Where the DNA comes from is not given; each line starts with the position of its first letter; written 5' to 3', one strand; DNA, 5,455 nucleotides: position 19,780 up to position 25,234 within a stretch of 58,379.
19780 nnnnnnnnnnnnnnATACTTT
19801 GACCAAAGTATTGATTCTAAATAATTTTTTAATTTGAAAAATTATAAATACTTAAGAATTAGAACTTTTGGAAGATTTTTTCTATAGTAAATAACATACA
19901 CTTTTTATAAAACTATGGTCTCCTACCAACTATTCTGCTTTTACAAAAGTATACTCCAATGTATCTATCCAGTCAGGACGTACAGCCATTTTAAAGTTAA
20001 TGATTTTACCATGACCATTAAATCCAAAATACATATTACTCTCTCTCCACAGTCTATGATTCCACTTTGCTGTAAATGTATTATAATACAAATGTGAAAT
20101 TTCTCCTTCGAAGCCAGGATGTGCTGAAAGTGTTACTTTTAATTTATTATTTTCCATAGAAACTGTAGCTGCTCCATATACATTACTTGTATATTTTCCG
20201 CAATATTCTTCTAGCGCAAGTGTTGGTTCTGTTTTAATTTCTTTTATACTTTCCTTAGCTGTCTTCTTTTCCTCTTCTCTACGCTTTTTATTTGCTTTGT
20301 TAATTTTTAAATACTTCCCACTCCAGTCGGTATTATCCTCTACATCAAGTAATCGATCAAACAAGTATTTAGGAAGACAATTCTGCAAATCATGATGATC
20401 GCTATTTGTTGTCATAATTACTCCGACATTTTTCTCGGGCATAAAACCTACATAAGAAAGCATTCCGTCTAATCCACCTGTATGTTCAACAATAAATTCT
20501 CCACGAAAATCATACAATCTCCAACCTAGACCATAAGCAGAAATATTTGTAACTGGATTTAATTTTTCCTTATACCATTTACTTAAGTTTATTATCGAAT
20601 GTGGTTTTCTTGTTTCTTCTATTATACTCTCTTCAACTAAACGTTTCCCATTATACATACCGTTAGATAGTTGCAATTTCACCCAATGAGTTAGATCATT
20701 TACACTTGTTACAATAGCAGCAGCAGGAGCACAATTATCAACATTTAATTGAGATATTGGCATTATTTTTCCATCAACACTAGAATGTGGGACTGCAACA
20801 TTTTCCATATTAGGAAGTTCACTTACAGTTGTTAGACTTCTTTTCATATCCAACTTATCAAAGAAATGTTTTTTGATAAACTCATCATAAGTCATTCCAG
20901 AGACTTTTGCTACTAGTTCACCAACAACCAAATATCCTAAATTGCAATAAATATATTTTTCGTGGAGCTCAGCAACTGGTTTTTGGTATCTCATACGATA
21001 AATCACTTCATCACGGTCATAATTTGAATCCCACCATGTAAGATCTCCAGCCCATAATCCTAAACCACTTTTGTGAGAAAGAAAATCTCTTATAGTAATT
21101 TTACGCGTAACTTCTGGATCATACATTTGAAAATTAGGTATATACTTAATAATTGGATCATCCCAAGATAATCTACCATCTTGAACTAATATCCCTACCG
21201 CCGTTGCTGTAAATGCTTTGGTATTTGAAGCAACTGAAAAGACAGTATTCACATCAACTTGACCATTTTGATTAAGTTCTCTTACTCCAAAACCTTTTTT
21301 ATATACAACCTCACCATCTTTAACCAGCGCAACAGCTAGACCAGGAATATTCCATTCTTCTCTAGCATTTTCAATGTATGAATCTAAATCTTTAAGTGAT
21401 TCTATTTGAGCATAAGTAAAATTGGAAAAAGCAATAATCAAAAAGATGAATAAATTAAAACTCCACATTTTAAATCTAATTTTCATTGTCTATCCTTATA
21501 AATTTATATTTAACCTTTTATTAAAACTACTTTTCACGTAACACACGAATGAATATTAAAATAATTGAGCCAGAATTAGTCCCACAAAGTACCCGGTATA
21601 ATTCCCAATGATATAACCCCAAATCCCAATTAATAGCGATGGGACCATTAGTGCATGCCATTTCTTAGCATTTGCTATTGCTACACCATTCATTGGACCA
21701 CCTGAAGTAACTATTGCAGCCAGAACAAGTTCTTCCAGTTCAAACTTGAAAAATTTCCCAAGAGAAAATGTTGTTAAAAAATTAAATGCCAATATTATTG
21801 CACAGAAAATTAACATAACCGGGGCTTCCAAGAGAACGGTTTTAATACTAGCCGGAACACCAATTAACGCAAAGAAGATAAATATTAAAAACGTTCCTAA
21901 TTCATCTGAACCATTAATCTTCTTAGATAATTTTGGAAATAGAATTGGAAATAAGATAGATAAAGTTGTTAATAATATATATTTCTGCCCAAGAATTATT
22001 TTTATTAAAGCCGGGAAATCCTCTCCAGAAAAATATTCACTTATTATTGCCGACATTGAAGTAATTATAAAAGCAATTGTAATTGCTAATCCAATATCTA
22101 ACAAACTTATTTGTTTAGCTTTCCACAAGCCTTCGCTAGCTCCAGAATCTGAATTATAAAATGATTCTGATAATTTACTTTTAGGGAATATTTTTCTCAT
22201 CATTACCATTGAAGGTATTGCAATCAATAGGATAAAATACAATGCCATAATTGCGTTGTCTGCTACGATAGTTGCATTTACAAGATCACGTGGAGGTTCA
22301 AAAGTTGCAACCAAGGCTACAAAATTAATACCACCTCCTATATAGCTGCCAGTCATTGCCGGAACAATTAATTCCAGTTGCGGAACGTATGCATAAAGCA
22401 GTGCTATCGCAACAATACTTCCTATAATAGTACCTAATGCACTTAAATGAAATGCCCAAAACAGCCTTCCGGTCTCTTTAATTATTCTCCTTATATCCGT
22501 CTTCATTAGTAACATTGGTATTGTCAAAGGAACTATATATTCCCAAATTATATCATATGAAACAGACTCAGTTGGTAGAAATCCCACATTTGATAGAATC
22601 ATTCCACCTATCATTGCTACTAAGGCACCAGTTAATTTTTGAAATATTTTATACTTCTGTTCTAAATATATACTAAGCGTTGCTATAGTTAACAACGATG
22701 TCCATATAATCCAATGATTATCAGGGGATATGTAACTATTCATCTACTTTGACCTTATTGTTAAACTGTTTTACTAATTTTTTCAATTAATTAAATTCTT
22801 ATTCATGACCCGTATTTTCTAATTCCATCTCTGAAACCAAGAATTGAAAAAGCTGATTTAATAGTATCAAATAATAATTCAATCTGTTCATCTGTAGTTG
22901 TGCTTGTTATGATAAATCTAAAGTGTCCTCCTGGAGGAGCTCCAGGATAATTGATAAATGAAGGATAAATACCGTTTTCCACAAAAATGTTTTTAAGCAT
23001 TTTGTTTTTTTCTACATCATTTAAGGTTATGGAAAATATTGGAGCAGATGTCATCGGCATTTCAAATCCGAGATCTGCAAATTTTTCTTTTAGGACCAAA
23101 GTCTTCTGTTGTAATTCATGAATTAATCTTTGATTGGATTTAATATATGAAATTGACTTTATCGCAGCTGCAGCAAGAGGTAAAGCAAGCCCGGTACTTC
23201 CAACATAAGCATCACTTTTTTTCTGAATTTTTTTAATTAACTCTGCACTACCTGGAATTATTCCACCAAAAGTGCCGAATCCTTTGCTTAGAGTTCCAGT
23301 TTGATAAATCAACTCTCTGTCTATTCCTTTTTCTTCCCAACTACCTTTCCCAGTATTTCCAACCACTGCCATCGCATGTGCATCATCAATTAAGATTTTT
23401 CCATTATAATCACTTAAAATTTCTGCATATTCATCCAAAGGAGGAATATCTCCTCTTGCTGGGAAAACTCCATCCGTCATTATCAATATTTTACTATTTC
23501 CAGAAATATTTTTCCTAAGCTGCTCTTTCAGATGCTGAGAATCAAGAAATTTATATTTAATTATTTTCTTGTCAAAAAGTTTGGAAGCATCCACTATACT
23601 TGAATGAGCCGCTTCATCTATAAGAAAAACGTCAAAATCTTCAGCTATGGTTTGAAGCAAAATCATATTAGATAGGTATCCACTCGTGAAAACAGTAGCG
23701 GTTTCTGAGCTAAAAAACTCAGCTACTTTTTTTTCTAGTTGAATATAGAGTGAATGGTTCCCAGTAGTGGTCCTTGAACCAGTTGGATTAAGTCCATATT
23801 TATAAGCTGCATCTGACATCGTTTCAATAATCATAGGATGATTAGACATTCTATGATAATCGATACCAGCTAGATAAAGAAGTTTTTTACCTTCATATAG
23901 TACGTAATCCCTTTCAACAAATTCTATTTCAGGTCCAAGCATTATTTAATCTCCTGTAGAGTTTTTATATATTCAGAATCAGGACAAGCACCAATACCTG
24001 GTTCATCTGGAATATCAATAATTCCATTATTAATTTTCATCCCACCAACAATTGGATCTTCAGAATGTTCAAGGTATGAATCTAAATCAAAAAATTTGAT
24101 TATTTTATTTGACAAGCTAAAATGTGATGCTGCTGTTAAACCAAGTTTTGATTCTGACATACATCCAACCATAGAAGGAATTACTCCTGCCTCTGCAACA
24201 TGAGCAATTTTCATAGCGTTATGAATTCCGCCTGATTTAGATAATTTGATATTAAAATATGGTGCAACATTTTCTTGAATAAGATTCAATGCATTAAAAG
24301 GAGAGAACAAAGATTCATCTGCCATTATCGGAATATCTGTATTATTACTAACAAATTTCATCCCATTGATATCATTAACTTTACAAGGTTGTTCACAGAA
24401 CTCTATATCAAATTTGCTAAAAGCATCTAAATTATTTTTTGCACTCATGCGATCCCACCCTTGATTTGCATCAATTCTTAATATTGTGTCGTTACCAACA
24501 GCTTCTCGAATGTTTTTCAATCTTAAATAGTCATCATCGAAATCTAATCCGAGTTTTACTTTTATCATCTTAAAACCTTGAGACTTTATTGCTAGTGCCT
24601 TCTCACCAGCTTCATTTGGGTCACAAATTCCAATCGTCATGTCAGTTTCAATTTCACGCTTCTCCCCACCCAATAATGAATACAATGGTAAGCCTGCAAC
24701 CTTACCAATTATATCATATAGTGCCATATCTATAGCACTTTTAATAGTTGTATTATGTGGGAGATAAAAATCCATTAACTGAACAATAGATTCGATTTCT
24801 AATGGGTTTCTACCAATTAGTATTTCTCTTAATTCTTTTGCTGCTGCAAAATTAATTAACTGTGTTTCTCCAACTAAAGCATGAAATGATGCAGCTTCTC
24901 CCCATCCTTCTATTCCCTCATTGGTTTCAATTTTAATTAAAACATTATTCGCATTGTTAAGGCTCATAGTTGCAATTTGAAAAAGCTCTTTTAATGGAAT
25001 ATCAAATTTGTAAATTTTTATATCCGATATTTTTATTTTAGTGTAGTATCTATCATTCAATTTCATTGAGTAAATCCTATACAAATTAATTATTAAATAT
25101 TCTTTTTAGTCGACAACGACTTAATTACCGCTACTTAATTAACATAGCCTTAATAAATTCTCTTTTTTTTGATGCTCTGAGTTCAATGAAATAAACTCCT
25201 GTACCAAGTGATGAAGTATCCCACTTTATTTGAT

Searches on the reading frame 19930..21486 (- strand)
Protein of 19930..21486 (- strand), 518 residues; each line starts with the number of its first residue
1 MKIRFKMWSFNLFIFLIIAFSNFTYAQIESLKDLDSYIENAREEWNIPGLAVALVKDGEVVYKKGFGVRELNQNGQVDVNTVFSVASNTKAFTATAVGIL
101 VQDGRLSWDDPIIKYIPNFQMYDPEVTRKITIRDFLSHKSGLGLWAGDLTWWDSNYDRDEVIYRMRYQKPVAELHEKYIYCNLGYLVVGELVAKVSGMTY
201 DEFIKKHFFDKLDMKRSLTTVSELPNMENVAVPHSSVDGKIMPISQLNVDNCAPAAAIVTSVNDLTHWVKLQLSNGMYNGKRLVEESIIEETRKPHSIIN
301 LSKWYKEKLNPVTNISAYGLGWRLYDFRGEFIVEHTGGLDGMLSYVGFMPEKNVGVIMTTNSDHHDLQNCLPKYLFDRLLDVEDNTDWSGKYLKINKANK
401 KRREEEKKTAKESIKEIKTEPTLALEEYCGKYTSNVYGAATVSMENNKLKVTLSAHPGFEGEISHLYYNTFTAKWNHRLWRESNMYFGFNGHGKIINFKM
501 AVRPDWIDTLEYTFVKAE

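Call 24: search_protein_families(library=pfam, proteins=[window:19930-21486:-], max_evalue=0.00001)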
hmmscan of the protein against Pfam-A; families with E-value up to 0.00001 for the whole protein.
window:19930-21486:- (518 aa): 2 families
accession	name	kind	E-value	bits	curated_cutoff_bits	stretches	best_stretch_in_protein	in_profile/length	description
PF00144.29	Beta-lactamase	-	1.1e-65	222.4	27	1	35-365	2-313/329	Beta-lactamase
PF11954.13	DUF3471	-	1.8e-14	54.4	29.3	1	418-506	5-94/103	Domain of unknown function (DUF3471)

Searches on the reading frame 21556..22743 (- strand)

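Call 24: search_protein_families(library=pfam, proteins=[window:21556-22743:-], max_evalue=0.00001)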
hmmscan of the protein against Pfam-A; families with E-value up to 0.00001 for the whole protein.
window:21556-22743:- (395 aa): 1 family
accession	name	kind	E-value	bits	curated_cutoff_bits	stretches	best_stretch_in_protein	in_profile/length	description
PF05684.17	DUF819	-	9.9e-82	275.4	27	1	17-393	3-378/379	Protein of unknown function (DUF819)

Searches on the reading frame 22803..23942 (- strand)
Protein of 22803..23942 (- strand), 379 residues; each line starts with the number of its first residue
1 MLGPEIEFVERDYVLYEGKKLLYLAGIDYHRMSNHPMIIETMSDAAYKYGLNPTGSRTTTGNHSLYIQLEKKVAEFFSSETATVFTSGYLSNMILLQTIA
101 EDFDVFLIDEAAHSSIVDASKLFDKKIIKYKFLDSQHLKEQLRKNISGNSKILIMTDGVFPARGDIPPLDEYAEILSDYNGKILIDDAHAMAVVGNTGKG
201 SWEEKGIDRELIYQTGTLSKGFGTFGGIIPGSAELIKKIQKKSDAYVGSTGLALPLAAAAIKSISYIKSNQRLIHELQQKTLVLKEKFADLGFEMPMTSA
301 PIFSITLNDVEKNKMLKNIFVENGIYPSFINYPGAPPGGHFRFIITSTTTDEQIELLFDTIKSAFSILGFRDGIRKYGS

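Call 24: search_protein_families(library=pfam, proteins=[window:22803-23942:-], max_evalue=0.00001)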
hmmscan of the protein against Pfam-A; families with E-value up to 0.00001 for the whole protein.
window:22803-23942:- (379 aa): 1 family
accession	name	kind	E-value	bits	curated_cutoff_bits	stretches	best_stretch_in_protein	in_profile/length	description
PF00155.27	Aminotran_1_2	-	1.1e-35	123.9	19.7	1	28-360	10-360/361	Aminotransferase class I and II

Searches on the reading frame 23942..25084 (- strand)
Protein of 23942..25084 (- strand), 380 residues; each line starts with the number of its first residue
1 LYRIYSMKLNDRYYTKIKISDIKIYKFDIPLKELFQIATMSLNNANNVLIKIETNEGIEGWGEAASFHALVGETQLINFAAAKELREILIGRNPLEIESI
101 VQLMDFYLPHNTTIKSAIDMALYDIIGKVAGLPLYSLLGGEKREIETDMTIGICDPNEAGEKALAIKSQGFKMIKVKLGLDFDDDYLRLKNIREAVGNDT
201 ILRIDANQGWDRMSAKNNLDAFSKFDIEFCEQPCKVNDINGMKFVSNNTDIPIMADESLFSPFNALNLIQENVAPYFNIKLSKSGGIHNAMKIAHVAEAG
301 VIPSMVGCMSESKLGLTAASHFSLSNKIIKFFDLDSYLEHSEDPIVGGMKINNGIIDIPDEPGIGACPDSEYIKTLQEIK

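Call 24: search_protein_families(library=pfam, proteins=[window:23942-25084:-], max_evalue=0.00001)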
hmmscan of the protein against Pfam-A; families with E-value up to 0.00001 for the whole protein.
window:23942-25084:- (380 aa): 2 families
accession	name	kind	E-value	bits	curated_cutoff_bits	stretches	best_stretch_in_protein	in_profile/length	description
PF13378.12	MR_MLE_C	-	9.3e-49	166.5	29.4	1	161-370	4-217/219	Enolase C-terminal domain-like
PF02746.21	MR_MLE_N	-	1.5e-20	74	22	1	30-139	12-117/117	Mandelate racemase / muconate lactonizing enzyme, N-terminal domain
